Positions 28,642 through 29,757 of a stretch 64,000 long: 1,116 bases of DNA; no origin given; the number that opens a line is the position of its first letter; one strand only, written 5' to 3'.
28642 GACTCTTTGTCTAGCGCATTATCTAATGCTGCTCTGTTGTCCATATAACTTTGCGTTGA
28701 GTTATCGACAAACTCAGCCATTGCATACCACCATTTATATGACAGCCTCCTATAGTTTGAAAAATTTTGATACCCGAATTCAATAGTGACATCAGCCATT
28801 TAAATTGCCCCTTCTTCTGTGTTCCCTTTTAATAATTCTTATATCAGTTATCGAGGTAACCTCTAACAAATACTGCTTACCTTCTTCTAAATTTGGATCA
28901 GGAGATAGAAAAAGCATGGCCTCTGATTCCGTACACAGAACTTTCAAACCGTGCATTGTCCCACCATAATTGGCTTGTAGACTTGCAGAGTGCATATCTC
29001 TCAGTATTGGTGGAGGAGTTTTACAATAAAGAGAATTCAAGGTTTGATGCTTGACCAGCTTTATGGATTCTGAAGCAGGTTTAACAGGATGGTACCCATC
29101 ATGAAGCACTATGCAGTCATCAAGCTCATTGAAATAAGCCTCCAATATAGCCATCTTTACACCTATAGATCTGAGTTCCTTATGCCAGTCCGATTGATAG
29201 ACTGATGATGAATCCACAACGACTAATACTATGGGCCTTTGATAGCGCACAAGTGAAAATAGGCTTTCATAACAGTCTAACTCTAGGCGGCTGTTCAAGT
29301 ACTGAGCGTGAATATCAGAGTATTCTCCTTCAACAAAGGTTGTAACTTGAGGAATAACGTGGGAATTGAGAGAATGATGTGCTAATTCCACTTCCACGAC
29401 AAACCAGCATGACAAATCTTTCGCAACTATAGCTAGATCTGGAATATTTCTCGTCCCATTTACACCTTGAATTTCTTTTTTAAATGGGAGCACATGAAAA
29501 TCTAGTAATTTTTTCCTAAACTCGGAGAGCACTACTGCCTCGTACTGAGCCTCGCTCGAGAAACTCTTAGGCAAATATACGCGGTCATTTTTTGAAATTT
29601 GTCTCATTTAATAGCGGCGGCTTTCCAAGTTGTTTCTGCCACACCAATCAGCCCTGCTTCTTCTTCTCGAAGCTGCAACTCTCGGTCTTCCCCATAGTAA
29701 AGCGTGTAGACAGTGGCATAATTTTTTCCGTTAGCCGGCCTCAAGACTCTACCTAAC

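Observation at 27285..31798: Four-gene methyltransferase / SF2 helicase / nuclease-like orphan / MORC-type GHKL ATPase operon: candidate uncharacterised restriction-like defence system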

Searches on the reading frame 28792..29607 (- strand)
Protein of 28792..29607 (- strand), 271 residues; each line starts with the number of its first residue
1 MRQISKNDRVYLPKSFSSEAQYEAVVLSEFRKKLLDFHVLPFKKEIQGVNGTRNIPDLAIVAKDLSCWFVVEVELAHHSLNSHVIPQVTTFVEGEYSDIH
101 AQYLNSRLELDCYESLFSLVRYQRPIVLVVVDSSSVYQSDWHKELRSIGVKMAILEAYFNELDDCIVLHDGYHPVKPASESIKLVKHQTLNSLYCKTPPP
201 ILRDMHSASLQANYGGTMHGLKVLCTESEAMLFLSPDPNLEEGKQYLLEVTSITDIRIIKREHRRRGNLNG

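Call 3: search_protein_families(library=padloc, proteins=[window:28792-29607:-], max_evalue=0.01)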
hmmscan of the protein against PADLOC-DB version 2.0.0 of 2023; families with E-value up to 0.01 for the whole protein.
window:28792-29607:- (271 aa): 1 family
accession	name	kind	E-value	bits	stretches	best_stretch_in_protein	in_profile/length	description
PDLC04944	PDC-S18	-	0.0045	14.4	1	10-91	14-88/307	-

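Call 4: search_protein_families(library=pfam, proteins=[window:28792-29607:-], max_evalue=0.01)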
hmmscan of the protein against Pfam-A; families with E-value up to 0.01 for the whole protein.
window:28792-29607:- (271 aa): 0 families

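Call 6: search_protein_families(library=ncbifam, proteins=[window:28792-29607:-], max_evalue=0.1)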
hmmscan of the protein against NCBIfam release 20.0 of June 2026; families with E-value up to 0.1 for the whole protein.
window:28792-29607:- (271 aa): 0 families

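Call 9: find_homologous_proteins(query=window:28792-29607:-)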
Query window:28792-29607:- (271 aa): 5 proteins with E <= 0.001 among 352 candidates.
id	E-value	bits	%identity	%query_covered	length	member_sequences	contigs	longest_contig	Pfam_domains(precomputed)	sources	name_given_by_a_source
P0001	1.2e-178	610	100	100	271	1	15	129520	-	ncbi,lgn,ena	-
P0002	2.8e-36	143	39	72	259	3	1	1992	-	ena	-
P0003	6.7e-35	139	33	90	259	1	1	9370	-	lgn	-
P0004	5.2e-33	133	37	70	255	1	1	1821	-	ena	-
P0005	1.3e-13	69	38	46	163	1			-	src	-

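Call 12: find_encoding_contigs(protein=P0003, flank=10000)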
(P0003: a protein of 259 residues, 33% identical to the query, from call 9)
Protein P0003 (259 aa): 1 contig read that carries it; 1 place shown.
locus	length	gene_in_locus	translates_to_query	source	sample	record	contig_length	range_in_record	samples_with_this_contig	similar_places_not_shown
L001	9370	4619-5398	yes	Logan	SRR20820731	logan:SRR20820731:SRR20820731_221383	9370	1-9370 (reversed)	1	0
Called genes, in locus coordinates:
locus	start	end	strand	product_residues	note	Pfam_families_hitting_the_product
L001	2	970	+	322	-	?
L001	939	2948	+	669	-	-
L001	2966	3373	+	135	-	-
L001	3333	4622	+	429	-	PF04851:ResIII, PF00270:DEAD, PF00271:Helicase_C, PF16203:ERCC3_RAD25_C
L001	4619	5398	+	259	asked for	-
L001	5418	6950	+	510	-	PF13589:HATPase_c_3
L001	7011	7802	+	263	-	PF18928:DUF5677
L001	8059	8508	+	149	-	PF00293:NUDIX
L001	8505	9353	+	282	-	PF22769:DCD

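Call 13: search_protein_families(library=pfam, proteins=[L001:2-970:+, L001:939-2948:+, L001:2966-3373:+, L001:3333-4622:+, L001:5418-6950:+, L001:7011-7802:+], max_evalue=0.01)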
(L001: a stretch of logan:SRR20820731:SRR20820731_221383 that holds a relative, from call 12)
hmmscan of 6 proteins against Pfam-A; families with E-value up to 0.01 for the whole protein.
L001:2-970:+ (322 aa): 1 family
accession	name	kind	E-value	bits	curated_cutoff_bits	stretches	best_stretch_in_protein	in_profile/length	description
PF00589.27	Phage_integrase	-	0.00015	22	27.1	1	125-189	107-168/172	Phage integrase family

L001:939-2948:+ (669 aa): 0 families

L001:2966-3373:+ (135 aa): 0 families

L001:3333-4622:+ (429 aa): 5 families
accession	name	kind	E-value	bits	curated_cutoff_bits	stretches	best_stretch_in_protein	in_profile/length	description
PF00271.37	Helicase_C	-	2.1e-18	67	23.5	1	288-387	11-110/110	Helicase conserved C-terminal domain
PF04851.21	ResIII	-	6.8e-17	62.3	22.5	1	40-190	2-164/164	Type III restriction enzyme, res subunit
PF00270.35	DEAD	-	4.6e-11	43.2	26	1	46-192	4-164/167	DEAD/DEAH box helicase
PF16203.11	ERCC3_RAD25_C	-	2.9e-10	40.3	27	1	290-402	58-171/248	ERCC3/RAD25/XPB C-terminal helicase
PF18766.7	SWI2_SNF2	-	2.8e-05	24.3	26.7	1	64-244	26-207/221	SWI2/SNF2 ATPase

L001:5418-6950:+ (510 aa): 1 family
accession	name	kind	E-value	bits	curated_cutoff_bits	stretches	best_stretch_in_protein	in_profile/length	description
PF13589.12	HATPase_c_3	-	5.3e-13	49.6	25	1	21-155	1-134/137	Histidine kinase-, DNA gyrase B-, and HSP90-like ATPase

L001:7011-7802:+ (263 aa): 1 family
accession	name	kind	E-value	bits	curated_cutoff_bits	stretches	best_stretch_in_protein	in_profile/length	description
PF18928.5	DUF5677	-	2.8e-18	67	27.1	1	43-193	4-165/166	Family of unknown function (DUF5677)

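Call 14: search_protein_families(library=padloc, proteins=[L001:2-970:+, L001:939-2948:+, L001:2966-3373:+, L001:3333-4622:+, L001:5418-6950:+, L001:7011-7802:+], max_evalue=0.01)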
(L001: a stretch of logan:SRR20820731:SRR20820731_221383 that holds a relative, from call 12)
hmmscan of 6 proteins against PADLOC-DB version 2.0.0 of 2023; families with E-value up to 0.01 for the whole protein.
L001:2-970:+ (322 aa): 1 family
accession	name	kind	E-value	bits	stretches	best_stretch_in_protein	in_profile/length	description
PDLC02361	PifA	-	0.0063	13.1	1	260-291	74-105/720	PifA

L001:939-2948:+ (669 aa): 0 families

L001:2966-3373:+ (135 aa): 0 families

L001:3333-4622:+ (429 aa): 32 families (the best 25 are shown)
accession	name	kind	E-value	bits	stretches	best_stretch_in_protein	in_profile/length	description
PDLC02707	PbeA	-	2.9e-57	192.7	1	38-396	249-627/672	PbeA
PDLC02704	PbeA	-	2.4e-46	156.5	1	38-396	251-641/682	PbeA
PDLC02706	PbeA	-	5e-34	115.9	2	328-398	601-671/722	PbeA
PDLC02703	PbeA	-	6.2e-29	99.1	1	44-405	249-620/626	PbeA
PDLC02705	PbeA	-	6.6e-16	55.6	1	42-395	250-629/691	PbeA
PDLC02843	DpdE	-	2.1e-08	30.6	1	250-404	528-686/1091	DpdE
PDLC02870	DpdF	-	4.9e-08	29.9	1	256-408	191-340/534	DpdF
PDLC02864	DpdF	-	1.5e-06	25.3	1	287-410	229-352/610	DpdF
PDLC00176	HamB1|HamB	-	1.7e-06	24.4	1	295-372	408-482/845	DEAD-box helicase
PDLC03658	mREase_IV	-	2.5e-06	23.5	1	308-395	467-554/953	Type IV methyl-directed restriction enzyme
PDLC03659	mREase_IV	-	5.9e-06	22.4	1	306-392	473-559/945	Type IV methyl-directed restriction enzyme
PDLC03928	PsyrT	-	9e-06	22.2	1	247-398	197-344/689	-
PDLC01007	typeIV_DinG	-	2.8e-05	20.9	1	62-103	22-63/676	CRISPR type AFERR-associated DEAD/DEAH-box helicase Csf4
PDLC01321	typeIV_DinG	-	3e-05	21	1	61-103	21-63/559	CAS-IV-A; associated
PDLC02861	DpdF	-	6e-05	19.5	1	292-400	239-347/611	DpdF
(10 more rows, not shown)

L001:5418-6950:+ (510 aa): 1 family
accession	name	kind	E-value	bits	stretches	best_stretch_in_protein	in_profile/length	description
PDLC01592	Cas8a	-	0.004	14.8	0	155-196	146-184/307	CAS-I-A; effector_LS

L001:7011-7802:+ (263 aa): 0 families

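Call 33: search_protein_representatives(alignment_id=A1)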
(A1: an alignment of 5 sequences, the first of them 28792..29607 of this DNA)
Query: 5 sequences, 259 profile positions. Proteins with E-value up to 0.001 (for the whole library): 936; up to 1e-10: 493; up to 1e-30: 206. The best 150 are listed.
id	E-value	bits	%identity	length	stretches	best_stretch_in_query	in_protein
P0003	1.3e-134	463.7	-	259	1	1-259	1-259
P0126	4.1e-75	268.7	-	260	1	1-258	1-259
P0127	4.3e-74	265.3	-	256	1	4-256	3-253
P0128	4.2e-73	262.0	-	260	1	1-258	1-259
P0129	1.1e-72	260.6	-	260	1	1-256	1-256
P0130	1.7e-72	260.1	-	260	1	1-249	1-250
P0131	1.1e-69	250.8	-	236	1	34-259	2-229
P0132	1.2e-69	250.7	-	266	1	2-250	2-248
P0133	5.5e-67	242.0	-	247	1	15-258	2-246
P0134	1.1e-66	241.1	-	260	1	1-256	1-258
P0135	4.9e-65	235.6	-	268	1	4-256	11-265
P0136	1.4e-64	234.1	-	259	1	4-256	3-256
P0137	4.6e-64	232.4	-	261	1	1-256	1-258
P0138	2.3e-58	213.7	-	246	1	19-256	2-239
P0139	2.7e-58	213.5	-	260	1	1-255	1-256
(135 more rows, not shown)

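Call 44: predict_structure(alignment_id=A3)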
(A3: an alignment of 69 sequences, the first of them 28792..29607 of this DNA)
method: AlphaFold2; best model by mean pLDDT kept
length: 271 residues; sequences in the alignment: 69
mean_pLDDT: 95.5   pTM: 0.81
mean pLDDT of the five models: 95.5, 95.0, 94.8, 94.7, 94.7
residues with pLDDT >= 90: 249; 70-90: 20; 50-70: 2; < 50: 0
segments of 3 or more residues with pLDDT < 50: none
pLDDT, mean of each block of 10 residues (from residue 1): 95 97 98 98 98 98 96 98 98 98 97 95 96 98 97 98 97 90 97 96 92 96 97 97 96 90 79 69
secondary structure, 60 per line:
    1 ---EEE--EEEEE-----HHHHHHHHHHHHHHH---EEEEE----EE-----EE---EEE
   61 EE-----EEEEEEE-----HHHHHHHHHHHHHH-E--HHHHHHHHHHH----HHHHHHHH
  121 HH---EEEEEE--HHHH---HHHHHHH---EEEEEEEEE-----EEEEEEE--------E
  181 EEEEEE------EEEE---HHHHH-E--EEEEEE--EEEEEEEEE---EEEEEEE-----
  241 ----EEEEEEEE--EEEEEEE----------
elements in order: E4-6 E9-13 H19-33 E37-41 E58-62 E68-74 H80-93 H98-108 H113-122 E126-131 H134-137 H141-147 E151-159 E165-171 E180-186 E193-196 H200-204 E209-214 E217-225 E229-235 E245-252 E255-261

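Call 47: fold_search(model_id=the predicted structure, library=pdb)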
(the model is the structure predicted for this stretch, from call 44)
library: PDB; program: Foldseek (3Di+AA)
matches with E <= 10: 766; with E <= 0.001: 0
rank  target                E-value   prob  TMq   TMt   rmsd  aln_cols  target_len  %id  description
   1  8iby_C                3.9e-03  0.99  0.25  0.11   6.9       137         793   16  Structure of R2 with 5'ORF (released 2023-09-20)
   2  9dou_A                5.9e-03  0.96  0.23  0.08  10.6       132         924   17  Taeniopygia guttata R2 retrotransposon (R2Tg) initiating target-primed reverse transcription (released 2025-05-21)
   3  9nl2_A                8.9e-03  0.94  0.23  0.07   8.0       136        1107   13  Structure of R2 retrotransposon protein from Platysternon megacephalum initiating target-primed reverse transcription (released 2025-06-18)
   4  2c1l_A                1.4e-02  0.63  0.22  0.18  15.6       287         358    9  Structure of the BfiI restriction endonuclease (released 2005-10-07)
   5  1xmx                  1.6e-02  0.80  0.23  0.17  12.5       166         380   13  Crystal structure of protein VC1899 from Vibrio cholerae (released 2004-11-16)
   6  1yel_MODEL_1_A        1.7e-02  0.99  0.23  0.51   4.6        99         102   11  Structure of the hypothetical Arabidopsis thaliana protein At1g16640.1 (released 2005-01-18)
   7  2okf_A                2.7e-02  0.82  0.26  0.45   8.1       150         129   17  CRYSTAL STRUCTURE OF A FDXN ELEMENT EXCISION CONTROLLING FACTOR PROTEIN (AVA_3312) FROM ANABAENA VARIABILIS AT 1.60 A  (released 2007-01-30)
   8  9nl3_A                2.7e-02  0.80  0.22  0.07   9.8       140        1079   17  Structure of R2 retrotransposon protein from Taeniopygia guttata initiating target-primed reverse transcription (released 2025-06-18)
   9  4i1k_A                2.9e-02  0.99  0.24  0.49   5.0        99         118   12  Crystal Structure of VRN1 (Residues 208-341) (released 2012-12-19)
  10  8q3z_A                2.9e-02  0.96  0.25  0.17   8.7       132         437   10  Crystal structure of cA4-bound Can2 from Thermoanaerobacter brockii (released 2023-11-22)
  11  7tcb_A                2.9e-02  0.60  0.23  0.32   8.4       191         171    9  Crystal Structure of the YaeQ Family Protein VPA0551 from Vibrio parahaemolyticus (released 2022-01-05)
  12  7tcb_B                3.7e-02  0.51  0.23  0.32  10.3       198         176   11  Crystal Structure of the YaeQ Family Protein VPA0551 from Vibrio parahaemolyticus (released 2022-01-05)
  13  5gke_A                3.9e-02  0.97  0.29  0.33   9.7       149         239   15  Structure of EndoMS-dsDNA1 complex (released 2016-11-02)
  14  1wdj_B                3.9e-02  0.30  0.19  0.27  14.4       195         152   12  Crystal structure of TT1808 from Thermus thermophilus HB8 (released 2004-11-17)
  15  3cmm_A                4.2e-02  0.33  0.19  0.06  14.6       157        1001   13  Crystal Structure of the Uba1-Ubiquitin Complex (released 2008-08-05)
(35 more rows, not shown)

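Call 57: search_protein_families(library=pfam, proteins=[L001:939-2948:+], max_evalue=0.01)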
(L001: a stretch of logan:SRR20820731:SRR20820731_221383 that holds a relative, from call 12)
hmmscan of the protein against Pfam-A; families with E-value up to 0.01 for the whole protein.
L001:939-2948:+ (669 aa): 0 families

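Call 64: search_solved_structures(query=A3, max_evalue=10)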
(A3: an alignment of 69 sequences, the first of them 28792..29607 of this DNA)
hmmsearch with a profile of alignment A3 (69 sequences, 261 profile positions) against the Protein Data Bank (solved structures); distinct sequences matched with E-value up to 10: 21.
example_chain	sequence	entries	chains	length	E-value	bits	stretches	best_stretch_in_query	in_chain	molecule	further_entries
9sh3_A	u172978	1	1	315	0.16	14.5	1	50-109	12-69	aminocyclopropanecarboxylate oxidase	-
9rsy_A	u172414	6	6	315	0.16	14.5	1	50-109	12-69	aminocyclopropanecarboxylate oxidase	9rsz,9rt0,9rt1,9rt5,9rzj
9sh4_A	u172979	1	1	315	0.16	14.5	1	50-109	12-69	aminocyclopropanecarboxylate oxidase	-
9rwo_A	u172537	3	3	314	0.17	14.4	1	51-109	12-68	aminocyclopropanecarboxylate oxidase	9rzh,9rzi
9sbe_A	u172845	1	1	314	0.17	14.4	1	51-109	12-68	aminocyclopropanecarboxylate oxidase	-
1no5_A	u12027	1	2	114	0.27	13.7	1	26-66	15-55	Hypothetical protein HI0073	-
2n6j_A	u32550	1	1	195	1.1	11.8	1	87-121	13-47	Zinc metalloprotease Zmp1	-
5n12_A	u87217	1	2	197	1.1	11.8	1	87-121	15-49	Pro-Pro endopeptidase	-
6r59_A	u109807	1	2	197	1.1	11.7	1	87-121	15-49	Pro-Pro endopeptidase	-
5a0p_A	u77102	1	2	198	1.1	11.7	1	87-121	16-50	ZINC METALLOPROTEASE ZMP1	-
6r53_A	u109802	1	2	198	1.1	11.7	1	87-121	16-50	Pro-Pro endopeptidase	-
6r5a_A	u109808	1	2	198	1.1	11.7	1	87-121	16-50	Pro-Pro endopeptidase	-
6r55_A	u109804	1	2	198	1.1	11.7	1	87-121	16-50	Pro-Pro endopeptidase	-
6r56_A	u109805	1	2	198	1.1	11.7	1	87-121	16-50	Pro-Pro endopeptidase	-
6r52_A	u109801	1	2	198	1.1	11.7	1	87-121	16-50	Pro-Pro endopeptidase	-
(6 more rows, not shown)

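Call 65: search_protein_families(library=phrogs, proteins=[window:28792-29607:-], max_evalue=0.01)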
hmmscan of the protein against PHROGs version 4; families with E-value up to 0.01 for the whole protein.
window:28792-29607:- (271 aa): 0 families

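Call 84: fold_search(model_id=the predicted structure, library=viral)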
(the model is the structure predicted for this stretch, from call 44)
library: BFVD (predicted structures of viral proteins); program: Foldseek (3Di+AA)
matches with E <= 10: 736; with E <= 0.001: 2
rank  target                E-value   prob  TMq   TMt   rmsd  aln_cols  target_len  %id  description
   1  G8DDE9                2.1e-04  0.99  0.19  0.27  13.9       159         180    9  (no name in the UniProt tables at hand)
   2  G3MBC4                3.6e-04  0.98  0.29  0.27  20.7       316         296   12  Gp54 [Bacillus phage G]
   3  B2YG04                1.0e-03  0.96  0.22  0.33  11.2       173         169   12  PD-(D/E)XK endonuclease-like domain-containing protein [Musca hytrovirus(isolate Musca domestica/United States/Boucias/-)]
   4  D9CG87                1.1e-03  0.97  0.20  0.24  11.3       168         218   13  (no name in the UniProt tables at hand)
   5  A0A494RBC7            1.2e-03  0.99  0.27  0.45  10.4       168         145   11  (no name in the UniProt tables at hand)
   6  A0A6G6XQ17            1.2e-03  0.99  0.30  0.29   9.9       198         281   11  (no name in the UniProt tables at hand)
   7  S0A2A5                1.7e-03  0.77  0.17  0.12  13.5       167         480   12  PD-(D/E)XK nuclease superfamily protein [Cellulophaga phage phi14:2]
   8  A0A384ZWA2            2.4e-03  1.00  0.26  0.45  11.1       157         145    9  Putative MmcB-like DNA repair protein [Dickeya phage vB_DsoM_JA13]
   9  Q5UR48                2.4e-03  0.51  0.20  0.17  17.8       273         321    9  Uncharacterized exonuclease R569 [Acanthamoeba polyphaga mimivirus]
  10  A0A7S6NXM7            2.7e-03  0.84  0.20  0.27  14.9       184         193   11  Uncharacterized protein [Bathycoccus sp. RCC716 virus 1]
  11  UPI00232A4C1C         5.2e-03  0.95  0.27  0.27  10.5       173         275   13  (no name look-up for this kind of identifier)
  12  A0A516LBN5            5.2e-03  0.75  0.22  0.26  11.6       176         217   11  (no name in the UniProt tables at hand)
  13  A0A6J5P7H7            5.5e-03  0.97  0.23  0.38   8.2       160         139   11  Uncharacterized protein (Fragment) [uncultured Caudovirales phage]
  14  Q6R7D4                5.5e-03  0.60  0.22  0.20  14.2       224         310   13  Uncharacterized protein ORF95 [Ostreid herpesvirus 1 (isolate France)]
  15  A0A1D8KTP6            6.2e-03  0.85  0.26  0.35  11.3       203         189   10  Restriction endonuclease [Synechococcus phage S-CAM7]
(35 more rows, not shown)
